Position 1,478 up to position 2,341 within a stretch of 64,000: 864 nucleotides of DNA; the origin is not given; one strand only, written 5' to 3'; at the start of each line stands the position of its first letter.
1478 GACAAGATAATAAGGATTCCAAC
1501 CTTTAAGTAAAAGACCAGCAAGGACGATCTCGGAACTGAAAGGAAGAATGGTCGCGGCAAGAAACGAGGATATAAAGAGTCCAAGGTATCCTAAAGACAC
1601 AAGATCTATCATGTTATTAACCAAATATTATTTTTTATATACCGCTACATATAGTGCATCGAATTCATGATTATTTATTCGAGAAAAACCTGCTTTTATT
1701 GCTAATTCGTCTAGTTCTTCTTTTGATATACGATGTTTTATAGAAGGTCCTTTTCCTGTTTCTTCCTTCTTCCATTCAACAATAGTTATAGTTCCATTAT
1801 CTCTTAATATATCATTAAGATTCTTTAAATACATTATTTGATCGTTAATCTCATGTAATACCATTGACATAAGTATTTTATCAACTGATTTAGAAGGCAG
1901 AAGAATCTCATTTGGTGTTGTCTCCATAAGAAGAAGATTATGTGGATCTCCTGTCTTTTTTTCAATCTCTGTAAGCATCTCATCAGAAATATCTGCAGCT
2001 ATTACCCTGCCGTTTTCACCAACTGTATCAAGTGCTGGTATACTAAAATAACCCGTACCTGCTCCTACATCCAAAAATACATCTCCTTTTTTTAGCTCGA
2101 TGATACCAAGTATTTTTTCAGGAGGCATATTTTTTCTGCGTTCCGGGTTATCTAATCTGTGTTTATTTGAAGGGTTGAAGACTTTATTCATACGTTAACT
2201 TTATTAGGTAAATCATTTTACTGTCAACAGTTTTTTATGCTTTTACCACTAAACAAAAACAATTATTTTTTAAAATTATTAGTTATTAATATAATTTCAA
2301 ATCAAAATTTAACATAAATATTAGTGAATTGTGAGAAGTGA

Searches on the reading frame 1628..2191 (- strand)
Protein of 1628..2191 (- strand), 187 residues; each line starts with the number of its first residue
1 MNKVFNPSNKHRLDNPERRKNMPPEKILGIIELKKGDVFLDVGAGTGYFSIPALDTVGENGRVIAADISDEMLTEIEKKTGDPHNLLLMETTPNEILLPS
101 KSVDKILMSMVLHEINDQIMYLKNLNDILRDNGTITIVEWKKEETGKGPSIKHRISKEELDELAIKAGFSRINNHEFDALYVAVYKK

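Call 55: find_encoding_contigs(protein=window:1628-2191:-, flank=10000, max_places=10)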
Protein window:1628-2191:- (187 aa): 5 contigs read that carry it; 5 places shown.
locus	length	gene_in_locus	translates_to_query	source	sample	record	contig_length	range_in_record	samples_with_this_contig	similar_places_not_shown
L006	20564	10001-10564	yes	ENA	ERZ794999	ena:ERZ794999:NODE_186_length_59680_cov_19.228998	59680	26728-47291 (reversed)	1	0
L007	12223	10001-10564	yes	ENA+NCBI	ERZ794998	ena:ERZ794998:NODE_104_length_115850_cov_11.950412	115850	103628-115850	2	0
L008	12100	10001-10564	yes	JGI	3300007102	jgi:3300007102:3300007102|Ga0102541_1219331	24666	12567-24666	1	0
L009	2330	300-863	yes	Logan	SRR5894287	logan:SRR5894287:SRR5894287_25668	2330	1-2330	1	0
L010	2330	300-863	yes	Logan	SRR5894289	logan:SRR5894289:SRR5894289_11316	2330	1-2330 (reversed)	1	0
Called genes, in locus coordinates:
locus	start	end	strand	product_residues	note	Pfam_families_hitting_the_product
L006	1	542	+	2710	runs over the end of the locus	PF13205:Big_5, PF18962:Por_Secre_tail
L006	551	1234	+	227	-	-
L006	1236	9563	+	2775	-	PF05547:Peptidase_M6, PF13205:Big_5, PF18962:Por_Secre_tail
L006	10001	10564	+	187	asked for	PF13489:Methyltransf_23, PF01209:Ubie_methyltran, PF01728:FtsJ (weak), PF13847:Methyltransf_31, PF08241:Methyltransf_11, PF08242:Methyltransf_12, PF13649:Methyltransf_25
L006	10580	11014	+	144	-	PF09335:VTT_dom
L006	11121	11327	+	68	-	PF09855:Zn_ribbon_13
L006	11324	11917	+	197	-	PF13548:DUF4126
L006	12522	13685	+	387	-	PF00248:Aldo_ket_red, PF13746:Fer4_18 (faint), PF17179:Fer4_22 (faint), PF13183:Fer4_8 (weak), PF13187:Fer4_9, PF13534:Fer4_17 (weak)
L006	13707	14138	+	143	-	PF08973:TM1506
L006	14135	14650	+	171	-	PF12822:ECF_trnsprt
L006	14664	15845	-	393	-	PF07690:MFS_1, PF06779:MFS_4 (weak), PF07690:MFS_1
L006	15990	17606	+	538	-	PF00082:Peptidase_S8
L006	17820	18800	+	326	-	-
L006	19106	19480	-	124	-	PF01219:DAGK_prokar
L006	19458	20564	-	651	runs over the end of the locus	PF00884:Sulfatase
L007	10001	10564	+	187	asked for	PF13489:Methyltransf_23, PF01209:Ubie_methyltran, PF01728:FtsJ (weak), PF13847:Methyltransf_31, PF08241:Methyltransf_11, PF08242:Methyltransf_12, PF13649:Methyltransf_25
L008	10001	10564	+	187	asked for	PF13489:Methyltransf_23, PF01209:Ubie_methyltran, PF01728:FtsJ (weak), PF13847:Methyltransf_31, PF08241:Methyltransf_11, PF08242:Methyltransf_12, PF13649:Methyltransf_25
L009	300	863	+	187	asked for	PF13489:Methyltransf_23, PF01209:Ubie_methyltran, PF01728:FtsJ (weak), PF13847:Methyltransf_31, PF08241:Methyltransf_11, PF08242:Methyltransf_12, PF13649:Methyltransf_25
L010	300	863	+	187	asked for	PF13489:Methyltransf_23, PF01209:Ubie_methyltran, PF01728:FtsJ (weak), PF13847:Methyltransf_31, PF08241:Methyltransf_11, PF08242:Methyltransf_12, PF13649:Methyltransf_25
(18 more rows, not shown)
